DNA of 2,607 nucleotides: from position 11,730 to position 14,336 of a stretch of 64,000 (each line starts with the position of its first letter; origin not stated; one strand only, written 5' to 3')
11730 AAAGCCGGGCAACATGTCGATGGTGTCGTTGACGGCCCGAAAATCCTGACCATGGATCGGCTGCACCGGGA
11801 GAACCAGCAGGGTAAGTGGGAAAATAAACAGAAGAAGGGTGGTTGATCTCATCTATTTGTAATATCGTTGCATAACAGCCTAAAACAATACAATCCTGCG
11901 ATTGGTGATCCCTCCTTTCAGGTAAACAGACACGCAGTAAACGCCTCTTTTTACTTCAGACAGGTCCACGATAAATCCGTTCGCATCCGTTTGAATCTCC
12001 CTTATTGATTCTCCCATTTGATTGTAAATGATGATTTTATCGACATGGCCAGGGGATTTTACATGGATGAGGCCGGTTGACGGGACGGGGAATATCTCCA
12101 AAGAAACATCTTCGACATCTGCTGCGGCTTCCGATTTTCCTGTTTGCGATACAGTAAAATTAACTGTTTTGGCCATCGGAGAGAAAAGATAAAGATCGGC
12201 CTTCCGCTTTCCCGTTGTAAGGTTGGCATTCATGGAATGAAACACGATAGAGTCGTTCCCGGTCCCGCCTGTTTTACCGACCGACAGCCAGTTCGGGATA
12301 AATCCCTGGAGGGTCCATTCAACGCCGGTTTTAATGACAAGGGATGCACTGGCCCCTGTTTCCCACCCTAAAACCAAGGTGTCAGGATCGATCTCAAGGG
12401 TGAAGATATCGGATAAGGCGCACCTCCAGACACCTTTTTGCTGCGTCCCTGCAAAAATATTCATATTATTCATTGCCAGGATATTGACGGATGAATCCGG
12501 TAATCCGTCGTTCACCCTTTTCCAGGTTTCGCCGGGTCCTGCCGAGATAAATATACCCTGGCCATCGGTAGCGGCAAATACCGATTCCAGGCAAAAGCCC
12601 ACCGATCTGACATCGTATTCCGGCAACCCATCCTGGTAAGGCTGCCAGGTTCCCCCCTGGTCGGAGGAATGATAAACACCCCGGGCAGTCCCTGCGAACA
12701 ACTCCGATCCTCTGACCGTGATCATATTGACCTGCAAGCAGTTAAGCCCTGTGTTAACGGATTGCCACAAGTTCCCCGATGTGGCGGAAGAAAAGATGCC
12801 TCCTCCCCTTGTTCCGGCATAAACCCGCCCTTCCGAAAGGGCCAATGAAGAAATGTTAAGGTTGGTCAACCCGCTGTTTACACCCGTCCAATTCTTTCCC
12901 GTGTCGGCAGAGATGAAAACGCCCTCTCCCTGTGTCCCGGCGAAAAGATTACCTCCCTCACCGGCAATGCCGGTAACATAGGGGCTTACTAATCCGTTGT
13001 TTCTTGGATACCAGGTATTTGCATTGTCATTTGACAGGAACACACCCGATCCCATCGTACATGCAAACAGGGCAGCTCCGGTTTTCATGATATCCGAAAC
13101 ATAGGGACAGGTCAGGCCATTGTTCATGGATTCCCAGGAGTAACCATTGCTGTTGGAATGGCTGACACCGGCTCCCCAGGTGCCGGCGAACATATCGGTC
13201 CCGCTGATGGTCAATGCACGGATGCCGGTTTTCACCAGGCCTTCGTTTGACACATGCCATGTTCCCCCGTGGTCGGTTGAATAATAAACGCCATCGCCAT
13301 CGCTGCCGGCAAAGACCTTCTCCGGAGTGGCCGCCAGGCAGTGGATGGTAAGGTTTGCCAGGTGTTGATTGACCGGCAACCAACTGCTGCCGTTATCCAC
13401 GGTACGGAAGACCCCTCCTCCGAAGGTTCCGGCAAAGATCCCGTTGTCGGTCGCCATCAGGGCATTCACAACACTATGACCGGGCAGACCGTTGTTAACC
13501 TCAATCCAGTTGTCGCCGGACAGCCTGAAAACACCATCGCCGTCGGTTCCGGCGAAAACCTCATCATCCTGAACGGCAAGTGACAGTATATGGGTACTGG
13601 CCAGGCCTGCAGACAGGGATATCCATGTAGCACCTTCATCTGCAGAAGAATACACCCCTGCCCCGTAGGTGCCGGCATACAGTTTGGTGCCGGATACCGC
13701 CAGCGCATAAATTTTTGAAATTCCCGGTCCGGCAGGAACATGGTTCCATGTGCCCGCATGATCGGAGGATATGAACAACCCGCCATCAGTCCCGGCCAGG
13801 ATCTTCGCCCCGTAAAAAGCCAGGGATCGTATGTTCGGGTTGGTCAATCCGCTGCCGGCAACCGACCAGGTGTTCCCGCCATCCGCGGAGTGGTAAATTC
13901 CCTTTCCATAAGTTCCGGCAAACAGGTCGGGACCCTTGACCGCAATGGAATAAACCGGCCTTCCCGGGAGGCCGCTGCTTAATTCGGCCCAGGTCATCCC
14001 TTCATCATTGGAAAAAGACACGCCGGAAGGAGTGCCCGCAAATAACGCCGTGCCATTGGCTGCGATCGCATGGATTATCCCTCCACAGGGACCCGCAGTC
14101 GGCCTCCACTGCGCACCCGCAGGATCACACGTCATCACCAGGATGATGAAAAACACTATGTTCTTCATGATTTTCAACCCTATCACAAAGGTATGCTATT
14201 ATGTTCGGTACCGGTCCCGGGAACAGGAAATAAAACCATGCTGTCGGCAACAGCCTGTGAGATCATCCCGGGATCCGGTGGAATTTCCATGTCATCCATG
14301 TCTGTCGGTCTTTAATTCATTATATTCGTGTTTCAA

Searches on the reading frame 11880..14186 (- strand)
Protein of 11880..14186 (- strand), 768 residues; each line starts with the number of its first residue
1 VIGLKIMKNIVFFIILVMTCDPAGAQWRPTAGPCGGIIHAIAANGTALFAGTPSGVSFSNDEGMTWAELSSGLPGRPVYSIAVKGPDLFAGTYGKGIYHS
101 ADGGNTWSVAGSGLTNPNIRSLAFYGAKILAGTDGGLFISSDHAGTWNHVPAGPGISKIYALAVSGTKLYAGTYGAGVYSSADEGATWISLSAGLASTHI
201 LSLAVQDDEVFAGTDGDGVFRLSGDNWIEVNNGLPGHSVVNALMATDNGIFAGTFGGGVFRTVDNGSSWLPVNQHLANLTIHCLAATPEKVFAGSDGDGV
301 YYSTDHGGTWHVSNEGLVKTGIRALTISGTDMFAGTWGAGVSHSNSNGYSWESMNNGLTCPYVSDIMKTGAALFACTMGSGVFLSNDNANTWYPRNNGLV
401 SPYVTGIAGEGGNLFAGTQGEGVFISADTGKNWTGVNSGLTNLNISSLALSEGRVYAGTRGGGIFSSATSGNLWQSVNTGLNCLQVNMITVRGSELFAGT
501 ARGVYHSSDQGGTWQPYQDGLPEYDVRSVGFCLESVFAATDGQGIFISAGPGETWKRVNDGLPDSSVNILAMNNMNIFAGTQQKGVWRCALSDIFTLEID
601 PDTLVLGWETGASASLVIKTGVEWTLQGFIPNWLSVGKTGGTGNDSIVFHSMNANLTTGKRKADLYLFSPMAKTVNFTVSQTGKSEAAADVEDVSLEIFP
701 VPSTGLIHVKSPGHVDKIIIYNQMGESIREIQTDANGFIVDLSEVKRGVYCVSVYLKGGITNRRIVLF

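Call 16: search_protein_families(library=pfam, proteins=[window:11880-14186:-], max_evalue=0.001)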
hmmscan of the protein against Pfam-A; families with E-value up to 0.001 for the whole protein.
window:11880-14186:- (768 aa): 8 families
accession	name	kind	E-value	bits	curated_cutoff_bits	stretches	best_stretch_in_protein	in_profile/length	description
PF15902.12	Sortilin-Vps10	-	8e-22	78.1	33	0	137-198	3-67/446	Sortilin, neurotensin receptor 3,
PF19755.4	DUF6242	-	1.1e-09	38.9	29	0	419-474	163-217/217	Domain of unknown function (DUF6242)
PF14870.12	PSII_BNR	-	5.1e-06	26.4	27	0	47-110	75-140/303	Photosynthesis system II assembly factor YCF48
PF02012.26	BNR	-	1e-05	25.2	27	0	301-311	1-11/12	BNR/Asp-box repeat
PF18962.6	Por_Secre_tail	-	1.6e-05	25.5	27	1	698-764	1-72/75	Secretion system C-terminal sorting domain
PF07494.17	Reg_prop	-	4.5e-05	23.6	20.4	0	439-461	1-24/24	Two component regulator propeller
PF10647.15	Gmad1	-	0.00014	22.2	20.5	0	191-234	199-243/251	Lipoprotein LpqB beta-propeller domain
PF13088.12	BNR_2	-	0.00036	20.4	31.4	0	98-189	85-151/277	BNR repeat-like domain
